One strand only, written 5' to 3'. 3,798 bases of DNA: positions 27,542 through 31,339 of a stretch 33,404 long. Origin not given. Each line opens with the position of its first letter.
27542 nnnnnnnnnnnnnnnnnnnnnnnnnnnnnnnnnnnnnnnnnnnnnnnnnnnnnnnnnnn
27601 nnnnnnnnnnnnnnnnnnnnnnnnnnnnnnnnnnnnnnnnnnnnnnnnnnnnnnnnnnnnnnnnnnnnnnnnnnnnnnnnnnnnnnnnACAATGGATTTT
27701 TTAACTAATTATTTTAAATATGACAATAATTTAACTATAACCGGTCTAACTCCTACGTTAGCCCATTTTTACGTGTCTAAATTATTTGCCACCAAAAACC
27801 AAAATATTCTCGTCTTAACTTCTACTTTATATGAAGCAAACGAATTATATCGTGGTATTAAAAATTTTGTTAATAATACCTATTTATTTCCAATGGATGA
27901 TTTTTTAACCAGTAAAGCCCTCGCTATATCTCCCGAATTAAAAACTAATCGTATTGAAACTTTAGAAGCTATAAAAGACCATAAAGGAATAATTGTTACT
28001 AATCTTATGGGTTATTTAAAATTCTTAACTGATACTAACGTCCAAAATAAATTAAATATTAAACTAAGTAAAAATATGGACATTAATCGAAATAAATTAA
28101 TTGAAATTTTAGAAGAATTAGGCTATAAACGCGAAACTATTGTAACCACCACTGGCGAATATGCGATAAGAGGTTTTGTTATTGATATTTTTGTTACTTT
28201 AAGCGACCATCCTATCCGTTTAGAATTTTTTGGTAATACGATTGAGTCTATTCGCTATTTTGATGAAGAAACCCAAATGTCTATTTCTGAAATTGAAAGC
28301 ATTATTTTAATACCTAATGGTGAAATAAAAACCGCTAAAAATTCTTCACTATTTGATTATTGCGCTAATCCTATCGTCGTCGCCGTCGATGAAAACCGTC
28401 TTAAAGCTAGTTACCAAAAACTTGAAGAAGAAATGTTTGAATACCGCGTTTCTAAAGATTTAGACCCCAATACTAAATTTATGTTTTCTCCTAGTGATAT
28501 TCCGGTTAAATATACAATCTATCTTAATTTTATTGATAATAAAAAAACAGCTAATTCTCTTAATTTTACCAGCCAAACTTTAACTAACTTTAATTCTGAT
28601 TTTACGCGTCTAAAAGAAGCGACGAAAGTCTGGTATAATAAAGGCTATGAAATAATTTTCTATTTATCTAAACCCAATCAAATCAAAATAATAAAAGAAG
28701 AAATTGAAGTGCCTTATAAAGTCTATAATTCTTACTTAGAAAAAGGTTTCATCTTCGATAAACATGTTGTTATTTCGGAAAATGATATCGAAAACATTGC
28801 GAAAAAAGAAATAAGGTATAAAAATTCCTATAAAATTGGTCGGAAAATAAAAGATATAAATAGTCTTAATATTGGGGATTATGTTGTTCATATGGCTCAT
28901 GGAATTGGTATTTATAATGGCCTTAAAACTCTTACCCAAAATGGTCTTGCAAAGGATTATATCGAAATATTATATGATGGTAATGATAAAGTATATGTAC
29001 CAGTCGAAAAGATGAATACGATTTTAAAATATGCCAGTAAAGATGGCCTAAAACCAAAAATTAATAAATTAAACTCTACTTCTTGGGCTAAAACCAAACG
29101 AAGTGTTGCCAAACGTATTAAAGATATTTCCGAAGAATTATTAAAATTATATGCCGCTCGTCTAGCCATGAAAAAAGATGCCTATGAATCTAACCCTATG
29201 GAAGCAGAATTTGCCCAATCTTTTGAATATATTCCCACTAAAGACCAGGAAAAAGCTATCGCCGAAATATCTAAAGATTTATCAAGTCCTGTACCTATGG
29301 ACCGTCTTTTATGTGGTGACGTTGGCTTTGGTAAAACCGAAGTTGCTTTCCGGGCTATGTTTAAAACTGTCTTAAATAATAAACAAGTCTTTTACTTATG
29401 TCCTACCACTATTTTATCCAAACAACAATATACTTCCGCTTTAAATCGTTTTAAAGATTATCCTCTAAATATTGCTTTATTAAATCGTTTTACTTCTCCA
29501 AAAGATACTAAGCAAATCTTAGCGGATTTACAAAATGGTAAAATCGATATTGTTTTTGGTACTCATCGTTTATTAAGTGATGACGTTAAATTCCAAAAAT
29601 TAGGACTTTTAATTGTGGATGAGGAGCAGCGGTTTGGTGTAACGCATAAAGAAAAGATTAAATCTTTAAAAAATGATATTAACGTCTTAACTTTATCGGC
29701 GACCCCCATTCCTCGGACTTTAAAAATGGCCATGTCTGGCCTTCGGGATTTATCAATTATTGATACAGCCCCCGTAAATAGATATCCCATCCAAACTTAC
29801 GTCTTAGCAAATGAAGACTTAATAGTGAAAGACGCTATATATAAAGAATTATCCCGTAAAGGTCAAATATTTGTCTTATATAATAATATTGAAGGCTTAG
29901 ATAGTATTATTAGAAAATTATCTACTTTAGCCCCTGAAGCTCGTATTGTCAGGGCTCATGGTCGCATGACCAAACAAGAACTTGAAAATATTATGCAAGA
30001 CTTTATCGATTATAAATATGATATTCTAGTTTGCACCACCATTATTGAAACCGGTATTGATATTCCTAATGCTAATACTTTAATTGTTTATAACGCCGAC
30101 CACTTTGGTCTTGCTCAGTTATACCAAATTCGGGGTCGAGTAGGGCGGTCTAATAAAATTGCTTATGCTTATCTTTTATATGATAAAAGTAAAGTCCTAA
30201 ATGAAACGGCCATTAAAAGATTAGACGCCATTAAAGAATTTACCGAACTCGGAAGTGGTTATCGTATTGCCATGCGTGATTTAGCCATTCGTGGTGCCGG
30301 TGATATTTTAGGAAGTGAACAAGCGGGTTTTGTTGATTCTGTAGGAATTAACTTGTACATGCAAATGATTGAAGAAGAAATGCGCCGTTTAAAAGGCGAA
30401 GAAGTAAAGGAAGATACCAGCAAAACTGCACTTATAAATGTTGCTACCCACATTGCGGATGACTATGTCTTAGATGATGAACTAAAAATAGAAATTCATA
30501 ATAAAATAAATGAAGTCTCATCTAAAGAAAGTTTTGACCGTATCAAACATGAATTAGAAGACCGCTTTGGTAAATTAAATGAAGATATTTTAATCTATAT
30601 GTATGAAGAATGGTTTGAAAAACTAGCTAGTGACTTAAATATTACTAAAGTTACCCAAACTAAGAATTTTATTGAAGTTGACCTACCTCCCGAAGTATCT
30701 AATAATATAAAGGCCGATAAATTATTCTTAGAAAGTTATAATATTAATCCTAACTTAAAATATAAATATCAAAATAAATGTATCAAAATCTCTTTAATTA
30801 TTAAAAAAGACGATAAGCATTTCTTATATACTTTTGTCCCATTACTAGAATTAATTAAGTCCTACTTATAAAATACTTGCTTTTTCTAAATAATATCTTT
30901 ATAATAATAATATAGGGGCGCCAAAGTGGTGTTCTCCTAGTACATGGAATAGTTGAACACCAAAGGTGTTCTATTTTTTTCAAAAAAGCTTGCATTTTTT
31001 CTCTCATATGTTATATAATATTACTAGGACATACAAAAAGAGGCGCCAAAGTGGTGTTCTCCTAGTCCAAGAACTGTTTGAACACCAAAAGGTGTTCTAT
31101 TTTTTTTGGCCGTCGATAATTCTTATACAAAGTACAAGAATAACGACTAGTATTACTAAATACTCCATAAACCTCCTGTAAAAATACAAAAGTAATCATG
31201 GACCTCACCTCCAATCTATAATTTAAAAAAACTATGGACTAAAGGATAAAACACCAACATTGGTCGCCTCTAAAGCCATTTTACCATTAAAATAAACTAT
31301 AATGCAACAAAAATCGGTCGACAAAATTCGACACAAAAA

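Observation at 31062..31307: Inverted third copy of the core leads into a 23-aa hydrophobic peptide ORF converging on sRNA unit 2: type I toxin-antitoxin-like module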

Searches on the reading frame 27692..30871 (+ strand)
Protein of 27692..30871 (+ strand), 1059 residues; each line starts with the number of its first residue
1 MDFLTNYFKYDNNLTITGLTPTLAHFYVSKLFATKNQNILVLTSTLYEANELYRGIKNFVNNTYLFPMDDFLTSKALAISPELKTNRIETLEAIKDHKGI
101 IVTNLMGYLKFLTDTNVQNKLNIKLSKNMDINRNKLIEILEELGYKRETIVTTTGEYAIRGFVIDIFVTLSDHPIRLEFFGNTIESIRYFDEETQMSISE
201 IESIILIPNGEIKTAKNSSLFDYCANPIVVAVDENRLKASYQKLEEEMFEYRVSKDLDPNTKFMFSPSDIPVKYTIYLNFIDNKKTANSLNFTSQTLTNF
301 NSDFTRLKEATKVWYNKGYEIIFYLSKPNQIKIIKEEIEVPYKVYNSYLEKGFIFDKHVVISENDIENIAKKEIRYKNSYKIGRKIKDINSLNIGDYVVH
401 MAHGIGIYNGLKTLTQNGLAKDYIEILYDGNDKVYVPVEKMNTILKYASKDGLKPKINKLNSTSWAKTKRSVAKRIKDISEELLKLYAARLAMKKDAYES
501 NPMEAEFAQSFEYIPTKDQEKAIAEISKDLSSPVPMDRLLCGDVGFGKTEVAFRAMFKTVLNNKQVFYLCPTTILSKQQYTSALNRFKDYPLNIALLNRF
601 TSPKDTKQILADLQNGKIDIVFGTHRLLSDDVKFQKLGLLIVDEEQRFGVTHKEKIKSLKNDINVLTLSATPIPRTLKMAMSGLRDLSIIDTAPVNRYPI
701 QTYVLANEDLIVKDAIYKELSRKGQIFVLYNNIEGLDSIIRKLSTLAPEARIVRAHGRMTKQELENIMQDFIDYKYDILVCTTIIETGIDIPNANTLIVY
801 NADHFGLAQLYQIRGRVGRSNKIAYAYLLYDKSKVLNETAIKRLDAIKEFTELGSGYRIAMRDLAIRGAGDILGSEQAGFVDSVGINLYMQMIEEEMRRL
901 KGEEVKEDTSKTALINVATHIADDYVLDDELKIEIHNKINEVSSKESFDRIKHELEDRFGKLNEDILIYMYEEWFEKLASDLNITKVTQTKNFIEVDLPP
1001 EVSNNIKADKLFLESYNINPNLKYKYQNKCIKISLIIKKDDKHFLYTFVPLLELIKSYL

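Call 17: find_homologous_proteins(query=window:27692-30871:+, max_evalue=1e-100)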
Query window:27692-30871:+ (1059 aa): 5580 proteins with E <= 1e-100 among 8000 candidates; the best 120 are listed.
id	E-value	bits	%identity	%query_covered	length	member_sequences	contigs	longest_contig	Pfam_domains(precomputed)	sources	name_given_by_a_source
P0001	0.0e+0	2337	100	100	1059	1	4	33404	PF02559.23,PF00270.36,PF17757.7,PF03461.21,PF00271.38,PF22590.3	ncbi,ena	-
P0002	0.0e+0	1981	84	100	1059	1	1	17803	PF02559.23,PF00270.36,PF17757.7,PF03461.21,PF00271.38,PF22590.3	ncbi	-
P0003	0.0e+0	1973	84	100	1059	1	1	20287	PF02559.23,PF00270.36,PF17757.7,PF03461.21,PF00271.38,PF22590.3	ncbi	-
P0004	0.0e+0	1972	83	100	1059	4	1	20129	PF02559.23,PF00270.36,PF17757.7,PF03461.21,PF00271.38,PF22590.3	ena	-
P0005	0.0e+0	1968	83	100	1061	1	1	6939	PF02559.23,PF00270.36,PF17757.7,PF03461.21,PF00271.38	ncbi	-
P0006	0.0e+0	1947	83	100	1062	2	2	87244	PF02559.23,PF00270.36,PF17757.7,PF03461.21,PF00271.38,PF22590.3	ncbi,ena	-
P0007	0.0e+0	1914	82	100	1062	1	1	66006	PF02559.23,PF00270.36,PF17757.7,PF03461.21,PF00271.38,PF04851.22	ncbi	-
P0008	0.0e+0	1905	81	100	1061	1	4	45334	PF02559.23,PF00270.36,PF14814.12,PF17757.7,PF03461.21,PF00271.38,PF04851.22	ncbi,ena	-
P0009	0.0e+0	1895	80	100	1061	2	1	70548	PF02559.23,PF00270.36,PF17757.7,PF03461.21,PF00271.38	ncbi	-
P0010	0.0e+0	1882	80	100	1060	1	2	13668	PF02559.23,PF00270.36,PF17757.7,PF03461.21,PF00271.38,PF22590.3,PF04851.22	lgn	-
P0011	0.0e+0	1881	80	100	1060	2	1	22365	PF02559.23,PF00270.36,PF17757.7,PF03461.21,PF00271.38,PF22590.3,PF04851.22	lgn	-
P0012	0.0e+0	1878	79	100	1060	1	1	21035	PF02559.23,PF00270.36,PF17757.7,PF03461.21,PF00271.38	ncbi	-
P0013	0.0e+0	1878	79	100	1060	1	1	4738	PF02559.23,PF00270.36,PF17757.7,PF03461.21,PF00271.38,PF22590.3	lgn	-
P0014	0.0e+0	1870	80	100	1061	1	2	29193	PF02559.23,PF00270.36,PF17757.7,PF03461.21,PF00271.38,PF22590.3,PF04851.22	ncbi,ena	-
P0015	0.0e+0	1869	79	100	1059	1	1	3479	PF02559.23,PF00270.36,PF17757.7,PF03461.21,PF00271.38,PF22590.3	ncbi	-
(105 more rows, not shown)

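Call 18: find_encoding_contigs(protein=P0006, flank=4000, max_places=2)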
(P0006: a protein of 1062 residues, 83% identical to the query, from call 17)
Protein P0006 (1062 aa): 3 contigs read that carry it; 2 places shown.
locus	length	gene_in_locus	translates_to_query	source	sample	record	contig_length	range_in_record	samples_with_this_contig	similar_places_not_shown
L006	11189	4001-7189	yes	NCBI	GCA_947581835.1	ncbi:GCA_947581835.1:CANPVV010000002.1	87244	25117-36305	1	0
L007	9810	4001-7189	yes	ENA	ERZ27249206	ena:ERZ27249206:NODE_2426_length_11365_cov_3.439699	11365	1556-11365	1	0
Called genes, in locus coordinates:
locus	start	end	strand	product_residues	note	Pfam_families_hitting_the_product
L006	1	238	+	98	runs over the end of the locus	PF02575:YbaB_DNA_bd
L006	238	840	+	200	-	PF21176:RecR_HhH, PF02132:RecR_ZnF, PF01751:Toprim, PF13662:Toprim_4, PF21175:RecR_C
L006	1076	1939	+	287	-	PF13177:DNA_pol3_delta2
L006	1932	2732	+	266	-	PF04468:PSP1, PF28472:PSP1_3rd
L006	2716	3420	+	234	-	PF05175:MTS (weak), PF13847:Methyltransf_31, PF13649:Methyltransf_25 (weak)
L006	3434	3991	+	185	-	PF01195:Pept_tRNA_hydro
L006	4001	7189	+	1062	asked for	PF17757:UvrB_inter, PF02559:CarD_TRCF_RID, PF22590:Cas3-like_C_2 (faint), PF00270:DEAD, PF00271:Helicase_C, PF03461:TRCF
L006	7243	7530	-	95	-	-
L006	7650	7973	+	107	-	PF03551:PadR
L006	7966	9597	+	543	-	PF22564:HAAS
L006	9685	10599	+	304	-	PF13191:AAA_16 (faint), PF00004:AAA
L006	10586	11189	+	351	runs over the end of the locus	PF01113:DapB_N (weak), PF19328:DAP_DH_C (faint)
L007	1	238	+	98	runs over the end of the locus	PF02575:YbaB_DNA_bd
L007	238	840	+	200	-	PF21176:RecR_HhH, PF02132:RecR_ZnF, PF01751:Toprim, PF13662:Toprim_4, PF21175:RecR_C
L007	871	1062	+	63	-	PF07441:BofA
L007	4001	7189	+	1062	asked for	PF17757:UvrB_inter, PF02559:CarD_TRCF_RID, PF22590:Cas3-like_C_2 (faint), PF00270:DEAD, PF00271:Helicase_C, PF03461:TRCF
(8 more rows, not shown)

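Call 19: find_encoding_contigs(protein=P0002, flank=4000, max_places=2)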
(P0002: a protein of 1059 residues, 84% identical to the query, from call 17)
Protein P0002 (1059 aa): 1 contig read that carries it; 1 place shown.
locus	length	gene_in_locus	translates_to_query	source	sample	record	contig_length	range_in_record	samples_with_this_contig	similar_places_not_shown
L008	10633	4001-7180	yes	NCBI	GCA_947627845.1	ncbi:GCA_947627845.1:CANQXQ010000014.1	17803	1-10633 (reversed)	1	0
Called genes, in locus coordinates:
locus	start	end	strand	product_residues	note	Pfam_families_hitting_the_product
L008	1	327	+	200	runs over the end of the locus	PF21176:RecR_HhH, PF02132:RecR_ZnF, PF01751:Toprim, PF13662:Toprim_4, PF21175:RecR_C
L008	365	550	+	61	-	PF07441:BofA (weak)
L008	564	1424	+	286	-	PF13177:DNA_pol3_delta2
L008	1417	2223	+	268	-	PF04468:PSP1, PF28472:PSP1_3rd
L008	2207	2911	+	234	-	PF05175:MTS, PF05971:Methyltransf_10 (weak), PF13847:Methyltransf_31 (weak), PF02390:Methyltransf_4 (faint), PF13649:Methyltransf_25 (faint)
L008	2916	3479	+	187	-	PF01195:Pept_tRNA_hydro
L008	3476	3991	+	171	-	PF08761:dUTPase_2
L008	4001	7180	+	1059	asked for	PF22590:Cas3-like_C_2 (faint), PF17757:UvrB_inter, PF02559:CarD_TRCF_RID, PF00270:DEAD, PF00271:Helicase_C, PF03461:TRCF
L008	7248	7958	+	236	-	-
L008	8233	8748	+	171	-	PF04014:MazE_antitoxin, PF15714:SpoVT_C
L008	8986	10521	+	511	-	PF00133:tRNA-synt_1, PF01406:tRNA-synt_1e, PF09334:tRNA-synt_1g, PF00133:tRNA-synt_1, PF08264:Anticodon_1, PF19303:Anticodon_3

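Call 20: find_encoding_contigs(protein=P0007, flank=4000, max_places=2)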
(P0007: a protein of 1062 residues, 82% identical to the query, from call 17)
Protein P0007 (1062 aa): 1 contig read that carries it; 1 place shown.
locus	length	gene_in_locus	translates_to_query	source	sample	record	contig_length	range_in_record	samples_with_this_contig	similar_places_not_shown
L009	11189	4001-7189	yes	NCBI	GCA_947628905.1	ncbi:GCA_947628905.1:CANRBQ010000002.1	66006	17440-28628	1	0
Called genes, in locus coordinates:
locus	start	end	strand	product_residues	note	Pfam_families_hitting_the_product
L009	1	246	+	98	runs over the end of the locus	PF02575:YbaB_DNA_bd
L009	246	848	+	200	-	PF21176:RecR_HhH, PF02132:RecR_ZnF, PF01751:Toprim (weak), PF13662:Toprim_4, PF21175:RecR_C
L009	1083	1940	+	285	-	PF13177:DNA_pol3_delta2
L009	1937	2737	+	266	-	PF04468:PSP1, PF28472:PSP1_3rd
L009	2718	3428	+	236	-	PF02475:TRM5-TYW2_MTfase (faint), PF05175:MTS, PF03602:Cons_hypoth95 (faint), PF13847:Methyltransf_31 (weak)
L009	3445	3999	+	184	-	PF01195:Pept_tRNA_hydro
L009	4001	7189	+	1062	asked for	PF17757:UvrB_inter, PF02559:CarD_TRCF_RID, PF00270:DEAD, PF04851:ResIII, PF00271:Helicase_C, PF03461:TRCF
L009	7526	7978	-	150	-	PF12844:HTH_19 (weak), PF13443:HTH_26 (faint), PF13560:HTH_31 (weak), PF01381:HTH_3, PF07022:Phage_CI_repr (faint), PF13560:HTH_31 (weak), PF01381:HTH_3, PF12844:HTH_19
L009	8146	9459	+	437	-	-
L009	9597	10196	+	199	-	-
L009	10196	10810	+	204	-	-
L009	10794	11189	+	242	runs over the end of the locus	PF01416:PseudoU_synth_1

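Call 25: find_encoding_contigs(protein=P0003, flank=4000, max_places=2)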
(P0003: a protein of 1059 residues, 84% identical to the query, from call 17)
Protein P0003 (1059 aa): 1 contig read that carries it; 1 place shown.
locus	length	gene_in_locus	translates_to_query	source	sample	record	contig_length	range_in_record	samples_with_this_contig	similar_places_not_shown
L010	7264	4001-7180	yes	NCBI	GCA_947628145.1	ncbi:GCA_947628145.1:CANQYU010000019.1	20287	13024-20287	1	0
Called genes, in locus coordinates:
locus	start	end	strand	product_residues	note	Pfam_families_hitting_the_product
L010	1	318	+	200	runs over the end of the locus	PF21176:RecR_HhH, PF02132:RecR_ZnF (weak), PF01751:Toprim, PF13662:Toprim_4, PF21175:RecR_C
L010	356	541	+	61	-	PF07441:BofA (weak)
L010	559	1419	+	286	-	PF13177:DNA_pol3_delta2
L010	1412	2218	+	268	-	PF04468:PSP1, PF28472:PSP1_3rd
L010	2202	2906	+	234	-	PF05175:MTS, PF13847:Methyltransf_31 (weak), PF13649:Methyltransf_25 (weak)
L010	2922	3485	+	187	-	PF01195:Pept_tRNA_hydro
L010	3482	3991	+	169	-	PF08761:dUTPase_2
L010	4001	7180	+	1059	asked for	PF22590:Cas3-like_C_2 (faint), PF17757:UvrB_inter, PF02559:CarD_TRCF_RID, PF00270:DEAD, PF00271:Helicase_C, PF03461:TRCF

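Call 26: find_encoding_contigs(protein=P0004, flank=4000, max_places=2)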
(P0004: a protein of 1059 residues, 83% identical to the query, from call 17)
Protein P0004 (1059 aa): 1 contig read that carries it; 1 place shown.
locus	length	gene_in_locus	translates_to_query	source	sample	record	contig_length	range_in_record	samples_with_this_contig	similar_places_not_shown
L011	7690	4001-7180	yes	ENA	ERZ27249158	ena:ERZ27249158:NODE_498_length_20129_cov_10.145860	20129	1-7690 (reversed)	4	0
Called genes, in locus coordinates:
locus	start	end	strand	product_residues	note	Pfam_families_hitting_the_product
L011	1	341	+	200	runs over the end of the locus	PF21176:RecR_HhH, PF02132:RecR_ZnF (weak), PF01751:Toprim, PF13662:Toprim_4, PF21175:RecR_C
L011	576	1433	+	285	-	PF13177:DNA_pol3_delta2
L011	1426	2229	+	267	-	PF04468:PSP1, PF28472:PSP1_3rd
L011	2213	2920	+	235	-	PF05175:MTS, PF05971:Methyltransf_10 (weak), PF13847:Methyltransf_31 (weak), PF13649:Methyltransf_25 (weak)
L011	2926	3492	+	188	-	PF01195:Pept_tRNA_hydro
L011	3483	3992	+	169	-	PF08761:dUTPase_2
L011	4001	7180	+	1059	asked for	PF17757:UvrB_inter, PF02559:CarD_TRCF_RID, PF00270:DEAD, PF00271:Helicase_C, PF22590:Cas3-like_C_2 (weak), PF03461:TRCF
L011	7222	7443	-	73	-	PF12844:HTH_19, PF01381:HTH_3, PF13443:HTH_26 (weak)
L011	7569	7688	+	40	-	?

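Call 33: find_encoding_contigs(protein=P0005, flank=3000, max_places=2)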
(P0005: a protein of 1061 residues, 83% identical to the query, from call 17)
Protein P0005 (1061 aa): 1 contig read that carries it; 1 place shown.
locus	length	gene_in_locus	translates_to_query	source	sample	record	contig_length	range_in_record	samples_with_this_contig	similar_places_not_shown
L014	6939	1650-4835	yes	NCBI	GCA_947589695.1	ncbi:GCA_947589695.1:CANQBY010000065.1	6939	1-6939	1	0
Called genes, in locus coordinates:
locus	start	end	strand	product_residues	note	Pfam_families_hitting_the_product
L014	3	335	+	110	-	?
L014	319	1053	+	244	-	PF05971:Methyltransf_10 (weak), PF03602:Cons_hypoth95 (weak), PF05175:MTS, PF13847:Methyltransf_31, PF13649:Methyltransf_25 (weak)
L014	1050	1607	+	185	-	PF01195:Pept_tRNA_hydro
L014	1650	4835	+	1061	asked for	PF17757:UvrB_inter, PF02559:CarD_TRCF_RID, PF00270:DEAD, PF00271:Helicase_C, PF03461:TRCF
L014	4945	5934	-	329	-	PF02661:Fic, PF21247:Fic-like_C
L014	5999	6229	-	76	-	PF12844:HTH_19, PF13560:HTH_31, PF01381:HTH_3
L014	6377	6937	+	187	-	?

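Call 34: find_encoding_contigs(protein=P0008, flank=3000, max_places=4)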
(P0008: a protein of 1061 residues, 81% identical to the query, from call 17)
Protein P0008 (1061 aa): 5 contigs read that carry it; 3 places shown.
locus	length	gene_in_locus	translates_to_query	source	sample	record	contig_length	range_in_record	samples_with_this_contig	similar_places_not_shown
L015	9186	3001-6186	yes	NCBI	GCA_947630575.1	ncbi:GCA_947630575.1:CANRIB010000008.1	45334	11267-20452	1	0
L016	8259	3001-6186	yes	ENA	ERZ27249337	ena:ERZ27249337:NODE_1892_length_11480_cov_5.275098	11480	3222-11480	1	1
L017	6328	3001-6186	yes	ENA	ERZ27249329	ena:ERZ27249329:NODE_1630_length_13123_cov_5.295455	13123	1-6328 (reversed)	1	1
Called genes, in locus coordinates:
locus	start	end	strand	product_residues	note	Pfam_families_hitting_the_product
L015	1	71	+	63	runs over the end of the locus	PF07441:BofA (weak)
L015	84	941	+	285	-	PF13177:DNA_pol3_delta2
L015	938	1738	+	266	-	PF04468:PSP1, PF28472:PSP1_3rd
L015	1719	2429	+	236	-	PF05175:MTS, PF03602:Cons_hypoth95 (weak), PF13847:Methyltransf_31 (weak)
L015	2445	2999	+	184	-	PF01195:Pept_tRNA_hydro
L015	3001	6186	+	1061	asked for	PF14814:UB2H (faint), PF17757:UvrB_inter, PF02559:CarD_TRCF_RID, PF00270:DEAD, PF04851:ResIII, PF00271:Helicase_C, PF03461:TRCF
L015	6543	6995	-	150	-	PF12844:HTH_19 (weak), PF13560:HTH_31 (faint), PF01381:HTH_3, PF12844:HTH_19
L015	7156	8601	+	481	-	-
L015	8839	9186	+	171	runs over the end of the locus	PF04014:MazE_antitoxin, PF15714:SpoVT_C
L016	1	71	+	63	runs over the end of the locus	PF07441:BofA (weak)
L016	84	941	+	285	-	PF13177:DNA_pol3_delta2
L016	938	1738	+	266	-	PF04468:PSP1, PF28472:PSP1_3rd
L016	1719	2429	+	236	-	PF05175:MTS, PF03602:Cons_hypoth95 (weak), PF13847:Methyltransf_31 (weak)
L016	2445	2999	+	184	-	PF01195:Pept_tRNA_hydro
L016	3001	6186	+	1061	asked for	PF14814:UB2H (faint), PF17757:UvrB_inter, PF02559:CarD_TRCF_RID, PF00270:DEAD, PF04851:ResIII, PF00271:Helicase_C, PF03461:TRCF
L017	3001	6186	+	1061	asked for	PF14814:UB2H (faint), PF17757:UvrB_inter, PF02559:CarD_TRCF_RID, PF00270:DEAD, PF04851:ResIII, PF00271:Helicase_C, PF03461:TRCF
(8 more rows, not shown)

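Call 35: find_encoding_contigs(protein=P0009, flank=3000, max_places=2)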
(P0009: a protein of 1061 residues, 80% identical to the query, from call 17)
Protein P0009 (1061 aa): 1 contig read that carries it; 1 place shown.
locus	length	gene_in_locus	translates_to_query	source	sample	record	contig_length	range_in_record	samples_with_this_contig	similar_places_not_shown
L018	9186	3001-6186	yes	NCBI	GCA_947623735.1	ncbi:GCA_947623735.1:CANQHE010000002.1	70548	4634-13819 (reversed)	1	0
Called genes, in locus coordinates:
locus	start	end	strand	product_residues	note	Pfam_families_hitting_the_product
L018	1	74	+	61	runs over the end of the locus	PF07441:BofA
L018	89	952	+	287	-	PF13177:DNA_pol3_delta2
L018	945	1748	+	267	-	PF04468:PSP1, PF28472:PSP1_3rd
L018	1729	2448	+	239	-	PF02475:TRM5-TYW2_MTfase (faint), PF05175:MTS, PF13649:Methyltransf_25 (faint), PF13847:Methyltransf_31 (weak)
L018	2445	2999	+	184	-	PF01195:Pept_tRNA_hydro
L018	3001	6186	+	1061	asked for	PF17757:UvrB_inter, PF02559:CarD_TRCF_RID, PF00270:DEAD, PF00271:Helicase_C, PF03461:TRCF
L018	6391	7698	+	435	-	-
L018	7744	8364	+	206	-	PF04014:MazE_antitoxin, PF15714:SpoVT_C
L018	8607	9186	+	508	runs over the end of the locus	PF00133:tRNA-synt_1, PF01406:tRNA-synt_1e, PF09334:tRNA-synt_1g, PF00133:tRNA-synt_1, PF01406:tRNA-synt_1e (weak), PF08264:Anticodon_1, PF19303:Anticodon_3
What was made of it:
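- Tried and rejected: Synteny through Mfd relatives (calls 17-20, 25, 26, 33-35).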

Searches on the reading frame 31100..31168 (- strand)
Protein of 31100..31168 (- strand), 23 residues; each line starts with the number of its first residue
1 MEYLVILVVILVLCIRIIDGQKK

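Call 14: search_protein_families(library=pfam, proteins=[window:31100-31168:-], max_evalue=10)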
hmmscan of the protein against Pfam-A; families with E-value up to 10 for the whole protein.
seq(23 aa): 0 families

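Call 15: search_protein_families(library=ncbifam, proteins=[window:31100-31168:-], max_evalue=10)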
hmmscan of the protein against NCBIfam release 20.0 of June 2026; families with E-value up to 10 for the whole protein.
seq(23 aa): 0 families
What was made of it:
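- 31097..31177 (-): SD2 AGGAGG (31177-72) and the 23-codon ORF (ATG 31168, stop 31097), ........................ This is the candidate toxin. No Pfam or NCBIfam hit (calls 14, 15).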

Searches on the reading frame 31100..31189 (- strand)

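Call 14: search_protein_families(library=pfam, proteins=[window:31100-31189:-], max_evalue=10)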
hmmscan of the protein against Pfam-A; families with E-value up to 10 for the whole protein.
seq(30 aa): 1 family
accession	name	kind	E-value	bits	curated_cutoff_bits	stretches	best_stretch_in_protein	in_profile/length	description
PF16165.10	Ferlin_C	-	0.51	10.7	29.4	1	1-24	116-139/154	Ferlin C-terminus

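Call 15: search_protein_families(library=ncbifam, proteins=[window:31100-31189:-], max_evalue=10)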
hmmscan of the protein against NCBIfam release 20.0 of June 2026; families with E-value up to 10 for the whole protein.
seq(30 aa): 0 families
